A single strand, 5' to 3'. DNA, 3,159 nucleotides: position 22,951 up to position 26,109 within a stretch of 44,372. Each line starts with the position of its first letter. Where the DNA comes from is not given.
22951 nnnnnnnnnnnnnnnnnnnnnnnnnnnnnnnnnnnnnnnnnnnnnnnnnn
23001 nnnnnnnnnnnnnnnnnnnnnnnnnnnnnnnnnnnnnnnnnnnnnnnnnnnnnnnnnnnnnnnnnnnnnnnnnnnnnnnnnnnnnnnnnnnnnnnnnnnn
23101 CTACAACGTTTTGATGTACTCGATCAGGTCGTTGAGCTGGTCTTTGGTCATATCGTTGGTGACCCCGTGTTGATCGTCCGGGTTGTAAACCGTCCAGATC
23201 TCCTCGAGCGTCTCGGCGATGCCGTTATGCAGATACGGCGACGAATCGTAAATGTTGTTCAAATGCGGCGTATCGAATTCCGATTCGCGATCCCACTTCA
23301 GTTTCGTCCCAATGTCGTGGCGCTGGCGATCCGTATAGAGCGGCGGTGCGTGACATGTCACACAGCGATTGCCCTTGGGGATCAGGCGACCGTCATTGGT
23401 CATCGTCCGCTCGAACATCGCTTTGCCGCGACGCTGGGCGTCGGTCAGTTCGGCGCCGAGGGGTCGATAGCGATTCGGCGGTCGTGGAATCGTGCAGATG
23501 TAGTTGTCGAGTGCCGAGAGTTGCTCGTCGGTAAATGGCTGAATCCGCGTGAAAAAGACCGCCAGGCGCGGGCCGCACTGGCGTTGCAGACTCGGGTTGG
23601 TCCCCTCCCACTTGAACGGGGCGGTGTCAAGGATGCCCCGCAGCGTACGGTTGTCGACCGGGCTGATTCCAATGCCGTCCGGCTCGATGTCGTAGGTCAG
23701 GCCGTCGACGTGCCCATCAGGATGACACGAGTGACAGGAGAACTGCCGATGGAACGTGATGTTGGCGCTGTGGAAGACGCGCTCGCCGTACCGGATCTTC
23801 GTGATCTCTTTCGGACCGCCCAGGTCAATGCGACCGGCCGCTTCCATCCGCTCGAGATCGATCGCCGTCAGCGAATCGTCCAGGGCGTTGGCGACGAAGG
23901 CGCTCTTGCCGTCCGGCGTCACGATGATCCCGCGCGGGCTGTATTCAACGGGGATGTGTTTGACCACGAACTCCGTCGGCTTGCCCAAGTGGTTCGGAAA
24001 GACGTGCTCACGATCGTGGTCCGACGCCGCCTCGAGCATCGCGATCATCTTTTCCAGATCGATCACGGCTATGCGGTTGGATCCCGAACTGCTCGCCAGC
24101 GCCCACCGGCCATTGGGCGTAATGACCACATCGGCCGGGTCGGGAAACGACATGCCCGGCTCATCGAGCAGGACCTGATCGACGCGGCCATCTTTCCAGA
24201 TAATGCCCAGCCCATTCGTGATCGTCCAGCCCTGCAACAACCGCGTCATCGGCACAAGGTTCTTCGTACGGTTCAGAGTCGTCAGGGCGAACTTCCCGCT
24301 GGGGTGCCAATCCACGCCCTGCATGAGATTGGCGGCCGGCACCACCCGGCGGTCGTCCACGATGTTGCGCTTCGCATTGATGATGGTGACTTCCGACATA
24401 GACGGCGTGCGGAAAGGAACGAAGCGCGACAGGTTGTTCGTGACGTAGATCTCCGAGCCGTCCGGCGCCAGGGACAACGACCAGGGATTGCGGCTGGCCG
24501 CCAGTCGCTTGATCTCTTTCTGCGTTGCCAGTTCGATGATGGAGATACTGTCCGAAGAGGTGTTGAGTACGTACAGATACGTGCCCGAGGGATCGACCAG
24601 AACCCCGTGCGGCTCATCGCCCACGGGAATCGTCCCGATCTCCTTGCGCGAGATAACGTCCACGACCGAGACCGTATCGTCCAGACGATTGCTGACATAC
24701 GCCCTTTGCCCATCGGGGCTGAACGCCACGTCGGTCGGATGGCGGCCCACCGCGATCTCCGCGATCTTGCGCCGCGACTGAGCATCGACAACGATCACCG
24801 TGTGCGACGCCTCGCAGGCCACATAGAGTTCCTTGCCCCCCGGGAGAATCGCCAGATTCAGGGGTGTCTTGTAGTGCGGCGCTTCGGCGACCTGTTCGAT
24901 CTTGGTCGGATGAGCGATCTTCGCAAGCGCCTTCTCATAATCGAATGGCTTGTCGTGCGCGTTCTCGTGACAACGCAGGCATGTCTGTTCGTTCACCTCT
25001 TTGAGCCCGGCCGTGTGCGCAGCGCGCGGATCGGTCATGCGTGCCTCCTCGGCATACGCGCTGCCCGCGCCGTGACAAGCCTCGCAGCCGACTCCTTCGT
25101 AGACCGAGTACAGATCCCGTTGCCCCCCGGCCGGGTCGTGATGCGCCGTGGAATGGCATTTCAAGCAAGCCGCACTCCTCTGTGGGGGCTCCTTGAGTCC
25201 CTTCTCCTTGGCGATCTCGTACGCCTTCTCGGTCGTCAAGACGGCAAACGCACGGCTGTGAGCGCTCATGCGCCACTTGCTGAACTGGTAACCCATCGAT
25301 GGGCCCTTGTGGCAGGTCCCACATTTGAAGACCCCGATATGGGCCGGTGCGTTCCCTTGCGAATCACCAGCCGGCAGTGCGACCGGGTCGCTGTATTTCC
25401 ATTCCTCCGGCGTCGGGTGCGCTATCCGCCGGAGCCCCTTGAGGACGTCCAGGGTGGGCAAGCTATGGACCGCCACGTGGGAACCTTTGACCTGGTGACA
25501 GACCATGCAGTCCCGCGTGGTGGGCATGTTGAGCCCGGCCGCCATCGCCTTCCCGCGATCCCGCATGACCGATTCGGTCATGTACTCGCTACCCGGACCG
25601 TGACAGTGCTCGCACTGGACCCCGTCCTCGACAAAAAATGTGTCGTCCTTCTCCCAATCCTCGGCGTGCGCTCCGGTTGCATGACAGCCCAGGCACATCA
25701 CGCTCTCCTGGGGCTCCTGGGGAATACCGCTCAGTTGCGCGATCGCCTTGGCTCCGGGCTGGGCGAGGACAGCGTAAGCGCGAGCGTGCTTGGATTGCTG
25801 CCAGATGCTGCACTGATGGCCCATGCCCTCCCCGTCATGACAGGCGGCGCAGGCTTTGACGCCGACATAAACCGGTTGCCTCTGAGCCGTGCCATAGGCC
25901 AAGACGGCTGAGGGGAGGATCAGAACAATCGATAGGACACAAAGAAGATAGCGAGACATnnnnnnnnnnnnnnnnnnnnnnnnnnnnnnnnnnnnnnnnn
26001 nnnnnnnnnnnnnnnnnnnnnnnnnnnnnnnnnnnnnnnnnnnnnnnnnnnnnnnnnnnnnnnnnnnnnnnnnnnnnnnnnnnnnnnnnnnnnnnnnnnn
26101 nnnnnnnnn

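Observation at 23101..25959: Unusual fusion: duplicated tetrahaem module + YVTN beta-propeller + di-haem cytochrome c peroxidase/MauG-like domain in one 952-aa polypeptide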

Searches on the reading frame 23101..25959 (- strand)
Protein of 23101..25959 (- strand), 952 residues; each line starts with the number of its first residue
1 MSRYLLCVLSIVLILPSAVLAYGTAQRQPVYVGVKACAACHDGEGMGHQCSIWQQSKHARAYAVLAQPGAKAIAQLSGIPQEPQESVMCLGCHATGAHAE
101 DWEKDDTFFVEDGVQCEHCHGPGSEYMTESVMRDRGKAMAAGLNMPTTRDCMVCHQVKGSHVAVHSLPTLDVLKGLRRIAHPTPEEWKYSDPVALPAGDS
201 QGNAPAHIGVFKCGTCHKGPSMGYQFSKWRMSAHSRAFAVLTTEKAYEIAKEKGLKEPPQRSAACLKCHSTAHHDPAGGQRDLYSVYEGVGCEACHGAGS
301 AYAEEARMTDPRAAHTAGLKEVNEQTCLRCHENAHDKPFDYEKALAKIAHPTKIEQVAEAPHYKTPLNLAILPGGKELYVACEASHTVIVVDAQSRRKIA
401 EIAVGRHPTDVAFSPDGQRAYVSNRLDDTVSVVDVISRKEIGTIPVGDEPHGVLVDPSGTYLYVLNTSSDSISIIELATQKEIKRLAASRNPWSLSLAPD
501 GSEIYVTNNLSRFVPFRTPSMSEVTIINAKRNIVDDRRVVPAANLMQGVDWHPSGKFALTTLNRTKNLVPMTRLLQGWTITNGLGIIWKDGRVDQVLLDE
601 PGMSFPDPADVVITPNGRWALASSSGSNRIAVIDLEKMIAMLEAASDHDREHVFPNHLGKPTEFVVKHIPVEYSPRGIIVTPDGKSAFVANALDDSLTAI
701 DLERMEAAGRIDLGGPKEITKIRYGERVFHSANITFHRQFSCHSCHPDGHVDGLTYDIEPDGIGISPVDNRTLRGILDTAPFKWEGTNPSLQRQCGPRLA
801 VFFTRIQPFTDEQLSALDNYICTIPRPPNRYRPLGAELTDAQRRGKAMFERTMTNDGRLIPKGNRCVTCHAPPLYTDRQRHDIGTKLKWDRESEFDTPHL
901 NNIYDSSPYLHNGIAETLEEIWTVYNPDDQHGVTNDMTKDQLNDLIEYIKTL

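Call 4: search_protein_families(library=pfam, proteins=[window:23101-25959:-], max_evalue=1)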
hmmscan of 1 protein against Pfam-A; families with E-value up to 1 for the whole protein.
window:23101-25959:- (952 aa): 21 families
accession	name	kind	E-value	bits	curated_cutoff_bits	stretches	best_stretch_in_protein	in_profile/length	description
PF13435.11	Cytochrome_C554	-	2.6e-28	99.2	20.8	2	212-297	1-84/84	Cytochrome c554 and c-prime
PF21783.3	YNCE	-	4.6e-18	66.1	27.1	3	462-536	42-114/339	YNCE-like beta-propeller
PF10282.15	Lactonase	-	1.5e-16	61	21.7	1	366-480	193-323/344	Lactonase, 7-bladed beta-propeller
PF25174.1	Beta-prop_THOC3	-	1.1e-14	54.6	305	2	368-491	51-172/272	THOC3 beta-propeller domain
PF14522.11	Cytochrome_C7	-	7.3e-09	35.8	24.8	3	261-332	12-67/67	Cytochrome c7 and related cytochrome c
PF24814.1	WD40_Prp19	-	4.3e-06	26.4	320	1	344-507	116-278/281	Prp19 WD40 domain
PF02239.22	Cytochrom_D1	-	6.5e-06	25.4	25.5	1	381-594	10-221/368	Cytochrome D1 heme domain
PF25168.1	Beta-prop_WDR36-Utp21_2nd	-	0.00019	21.3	84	1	381-465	215-299/335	WDR36/Utp21 second beta-propeller domain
PF21419.2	RoxA-like_Cyt-c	-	0.0006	19.8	26.7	1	897-921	4-28/39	RoxA-like, cytochrome c-like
PF14537.11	Cytochrom_c3_2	-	0.00069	20.5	25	2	85-158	5-67/79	Cytochrome c3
PF23414.1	Beta-prop_EML_2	-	0.00079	19.3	90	1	370-450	5-83/266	Echinoderm microtubule-associated protein second beta-propeller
PF08450.18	SGL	-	0.0018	18.3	26.3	0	376-423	195-243/246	SMP-30/Gluconolactonase/LRE-like region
PF03150.19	CCP_MauG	-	0.0028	18.8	25.6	2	721-794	3-77/149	Di-haem cytochrome c peroxidase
PF02085.21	Cytochrom_CIII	-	0.012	16.4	22.9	1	206-296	27-101/101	Class III cytochrome C family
PF01731.26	Arylesterase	-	0.024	15.3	21.3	0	673-698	54-79/86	Arylesterase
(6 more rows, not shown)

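Call 5: search_protein_families(library=ncbifam, proteins=[window:23101-25959:-], max_evalue=1)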
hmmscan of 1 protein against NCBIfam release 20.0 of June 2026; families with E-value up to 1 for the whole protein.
window:23101-25959:- (952 aa): 25 families
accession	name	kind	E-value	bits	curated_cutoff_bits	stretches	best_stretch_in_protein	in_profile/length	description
NF052342.1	hydrazine_BC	exception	1.3e-59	202.1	1250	3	360-701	35-374/690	hydrazine synthase subunit beta-gamma fusion subunit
NF052340.1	hydrazine_beta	equivalog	1.3e-44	152.8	560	1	360-700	29-367/372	hydrazine synthase subunit beta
TIGR02276.1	beta_rpt_yvtn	repeat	1.9e-42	142.9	27.85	4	415-456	1-42/42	beta-propeller repeat protein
TIGR03866.1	PQQ_ABC_repeats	subfamily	4.3e-36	124.5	287.3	3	419-511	12-104/310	PQQ-dependent catabolism-associated beta-propeller protein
NF041198.1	UshA_like_PCGU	equivalog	2.9e-33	115.2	275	2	202-342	400-519/519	UshA-like (seleno)protein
NF052341.1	hydrazine_gamma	equivalog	4.7e-23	81.7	625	2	720-885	66-236/339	hydrazine synthase subunit gamma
NF052460.1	L-NosZ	equivalog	6.5e-23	81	700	2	361-507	84-233/480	clade III lactonase-type nitrous-oxide reductase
NF043010.1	Cyt554_Nsmonas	equivalog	4.6e-17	62.2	400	2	10-138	7-131/238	cytochrome c-550 CycA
NF052280.1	7_blade_YncE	equivalog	9.5e-15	54.2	400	2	364-464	216-315/338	7-bladed beta-propeller protein YncE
TIGR03907.1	QH_beta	equivalog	7e-13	48.4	223.2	3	428-509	11-100/338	quinohemoprotein amine dehydrogenase subunit beta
NF048007.1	MmpL3Stblzr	equivalog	2e-09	37.1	600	1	385-477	247-336/366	MmpL3/TtfA transport complex stabilizer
NF008258.1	PRK11028.1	equivalog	5.1e-08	32.4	370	1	290-481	105-308/330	6-phosphogluconolactonase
TIGR04039.1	MXAN_0977_Heme2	hypoth_equivalog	5.3e-08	32.3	362.85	2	891-935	241-285/336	MbnH family di-heme enzyme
TIGR03508.1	decahem_SO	subfamily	4.9e-07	29.5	192.2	3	287-337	32-83/258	DmsE family decaheme c-type cytochrome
TIGR03981.2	SAM_quin_mod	hypoth_equivalog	1.2e-06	27.7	340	2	886-922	320-355/411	His-Xaa-Ser system-associated MauG-like protein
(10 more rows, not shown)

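Call 6: search_solved_structures(query=window:23101-25959:-, max_evalue=0.01, show_alignments=3)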
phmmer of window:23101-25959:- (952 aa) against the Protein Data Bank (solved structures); distinct sequences matched with E-value up to 0.01: 22.
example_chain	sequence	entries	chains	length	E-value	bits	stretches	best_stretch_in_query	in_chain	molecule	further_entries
1l0q_A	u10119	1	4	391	5.1e-52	180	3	364-508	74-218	Surface layer protein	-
5c2v_B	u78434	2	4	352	2e-39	138.3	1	365-700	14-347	HYDRAZINE SYNTHASE BETA SUBUNIT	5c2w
5c2v_C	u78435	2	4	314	2.2e-21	78.6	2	718-885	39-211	HYDRAZINE SYNTHASE GAMMA SUBUNIT | Hypothetical (Di heme) protein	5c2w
3vgz_A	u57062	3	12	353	9.8e-07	30.1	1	367-507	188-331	Uncharacterized protein YncE | PQQ-dependent catabolism-associated beta-propeller protein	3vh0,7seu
3bws_A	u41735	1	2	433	1.1e-06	29.9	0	415-507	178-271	protein Lp49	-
1jju_B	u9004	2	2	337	5.5e-06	27.6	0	675-727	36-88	QUINOHEMOPROTEIN AMINE DEHYDROGENASE | quinohemoprotein amine dehydrogenase 40 kDa subunit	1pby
3u4y_A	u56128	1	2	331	5.9e-06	27.5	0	402-469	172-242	uncharacterized protein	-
1bvb_A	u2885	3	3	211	2.3e-05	25.6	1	209-309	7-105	CYTOCHROME C-554 | CYTOCHROME C554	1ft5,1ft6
4qrj_A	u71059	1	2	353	3.2e-05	25.1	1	364-477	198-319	putative 6-phosphogluconolactonase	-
6qvm_A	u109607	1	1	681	9.5e-05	23.5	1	263-344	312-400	Multiheme cytochrome cf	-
3fgb_A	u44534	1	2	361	0.0001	23.4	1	365-479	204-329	uncharacterized protein Q89ZH8_BACTN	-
6e1c_A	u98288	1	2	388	0.00015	22.8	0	893-927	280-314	Di-heme enzyme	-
6tv2_A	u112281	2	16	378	0.00023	22.2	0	361-474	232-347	Protein NirF | Protein NirF,Protein NirF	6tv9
6rtd_A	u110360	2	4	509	0.00028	22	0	401-489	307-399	Cytochrome c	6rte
6nx0_A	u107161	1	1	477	0.00029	21.9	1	827-927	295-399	Di-haem cytochrome c peroxidase family protein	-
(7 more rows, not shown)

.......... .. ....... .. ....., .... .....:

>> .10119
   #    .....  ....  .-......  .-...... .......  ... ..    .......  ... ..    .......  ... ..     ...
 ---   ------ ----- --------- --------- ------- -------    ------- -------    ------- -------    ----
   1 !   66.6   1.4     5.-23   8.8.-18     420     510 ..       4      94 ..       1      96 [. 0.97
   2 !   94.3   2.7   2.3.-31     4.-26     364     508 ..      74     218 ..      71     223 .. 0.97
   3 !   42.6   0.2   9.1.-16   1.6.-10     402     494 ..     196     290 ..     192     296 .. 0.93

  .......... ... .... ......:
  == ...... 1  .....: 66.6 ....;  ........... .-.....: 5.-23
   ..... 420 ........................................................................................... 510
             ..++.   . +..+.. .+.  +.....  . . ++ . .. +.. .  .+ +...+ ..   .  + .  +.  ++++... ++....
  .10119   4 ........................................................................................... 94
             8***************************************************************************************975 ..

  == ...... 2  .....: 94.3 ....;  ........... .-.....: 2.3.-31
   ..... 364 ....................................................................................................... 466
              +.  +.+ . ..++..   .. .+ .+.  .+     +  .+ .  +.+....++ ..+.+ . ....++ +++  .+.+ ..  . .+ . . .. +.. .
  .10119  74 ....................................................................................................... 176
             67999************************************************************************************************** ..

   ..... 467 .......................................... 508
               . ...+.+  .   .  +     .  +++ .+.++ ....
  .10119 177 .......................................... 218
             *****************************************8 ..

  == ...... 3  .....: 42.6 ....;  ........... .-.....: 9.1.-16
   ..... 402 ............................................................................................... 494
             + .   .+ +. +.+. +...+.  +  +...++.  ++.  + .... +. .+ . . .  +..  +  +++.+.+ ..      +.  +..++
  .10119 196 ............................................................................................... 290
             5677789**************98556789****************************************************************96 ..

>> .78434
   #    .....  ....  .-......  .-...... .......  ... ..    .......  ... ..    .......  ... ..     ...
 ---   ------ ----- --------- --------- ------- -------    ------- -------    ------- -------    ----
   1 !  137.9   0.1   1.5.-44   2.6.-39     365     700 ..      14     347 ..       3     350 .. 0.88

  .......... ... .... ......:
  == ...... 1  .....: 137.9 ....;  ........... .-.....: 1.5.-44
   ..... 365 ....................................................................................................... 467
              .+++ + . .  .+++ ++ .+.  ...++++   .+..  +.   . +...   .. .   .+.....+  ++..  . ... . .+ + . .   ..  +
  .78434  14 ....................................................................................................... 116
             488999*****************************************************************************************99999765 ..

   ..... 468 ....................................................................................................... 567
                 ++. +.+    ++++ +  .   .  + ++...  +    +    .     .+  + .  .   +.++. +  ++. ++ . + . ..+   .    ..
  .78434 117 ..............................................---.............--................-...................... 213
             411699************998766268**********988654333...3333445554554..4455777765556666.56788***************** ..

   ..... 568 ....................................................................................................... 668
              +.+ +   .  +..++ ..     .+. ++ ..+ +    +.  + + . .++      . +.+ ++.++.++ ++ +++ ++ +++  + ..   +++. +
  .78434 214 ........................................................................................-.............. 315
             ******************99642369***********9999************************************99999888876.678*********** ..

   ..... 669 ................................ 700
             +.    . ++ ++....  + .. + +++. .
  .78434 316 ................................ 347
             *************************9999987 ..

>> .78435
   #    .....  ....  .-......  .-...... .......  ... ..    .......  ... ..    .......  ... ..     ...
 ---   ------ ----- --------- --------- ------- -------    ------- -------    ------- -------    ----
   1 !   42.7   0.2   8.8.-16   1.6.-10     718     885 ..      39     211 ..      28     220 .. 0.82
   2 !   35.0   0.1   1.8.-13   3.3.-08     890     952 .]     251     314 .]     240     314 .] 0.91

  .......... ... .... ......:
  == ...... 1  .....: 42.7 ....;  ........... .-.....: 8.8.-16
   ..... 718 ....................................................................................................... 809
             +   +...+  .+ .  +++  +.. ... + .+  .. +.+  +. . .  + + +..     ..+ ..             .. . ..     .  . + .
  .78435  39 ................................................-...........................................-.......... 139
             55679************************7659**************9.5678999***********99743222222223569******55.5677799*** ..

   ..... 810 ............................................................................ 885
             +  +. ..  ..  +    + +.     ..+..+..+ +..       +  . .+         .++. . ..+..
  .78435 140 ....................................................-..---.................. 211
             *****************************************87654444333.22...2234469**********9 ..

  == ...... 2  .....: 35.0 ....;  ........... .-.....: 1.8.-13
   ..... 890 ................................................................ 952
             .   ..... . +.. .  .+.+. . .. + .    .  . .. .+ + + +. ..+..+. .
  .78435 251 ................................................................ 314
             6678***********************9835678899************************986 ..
